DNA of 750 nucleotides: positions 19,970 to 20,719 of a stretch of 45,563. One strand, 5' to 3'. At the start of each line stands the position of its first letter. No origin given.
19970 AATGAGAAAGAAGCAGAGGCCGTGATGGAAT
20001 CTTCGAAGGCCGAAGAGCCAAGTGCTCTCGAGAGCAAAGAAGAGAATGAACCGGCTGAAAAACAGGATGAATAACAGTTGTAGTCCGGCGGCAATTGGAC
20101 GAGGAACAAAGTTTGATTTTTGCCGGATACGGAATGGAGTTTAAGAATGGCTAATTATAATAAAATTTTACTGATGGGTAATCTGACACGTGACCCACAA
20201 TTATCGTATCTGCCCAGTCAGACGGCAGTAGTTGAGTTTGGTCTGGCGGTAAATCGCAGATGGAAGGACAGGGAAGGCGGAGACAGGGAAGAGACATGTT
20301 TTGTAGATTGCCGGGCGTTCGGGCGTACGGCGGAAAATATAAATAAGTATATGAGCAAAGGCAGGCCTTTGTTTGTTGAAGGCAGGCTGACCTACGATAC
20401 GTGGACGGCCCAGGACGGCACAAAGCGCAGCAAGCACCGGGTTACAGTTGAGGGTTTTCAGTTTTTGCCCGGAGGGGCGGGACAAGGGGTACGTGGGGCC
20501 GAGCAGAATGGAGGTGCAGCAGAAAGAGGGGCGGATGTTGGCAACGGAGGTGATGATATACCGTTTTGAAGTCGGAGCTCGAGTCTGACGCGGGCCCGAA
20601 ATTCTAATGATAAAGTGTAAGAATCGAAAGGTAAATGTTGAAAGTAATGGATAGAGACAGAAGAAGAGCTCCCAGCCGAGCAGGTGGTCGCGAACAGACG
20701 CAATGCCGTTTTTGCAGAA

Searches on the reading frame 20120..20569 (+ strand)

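Call 94: search_protein_families(library=pfam, proteins=[window:20120-20569:+], max_evalue=0.000001)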
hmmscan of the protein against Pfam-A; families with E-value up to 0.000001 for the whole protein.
window:20120-20569:+ (149 aa): 1 family
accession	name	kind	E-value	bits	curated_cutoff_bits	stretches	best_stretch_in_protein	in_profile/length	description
PF00436.31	SSB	-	7.6e-34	116.3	26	1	14-116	2-104/104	Single-strand binding protein family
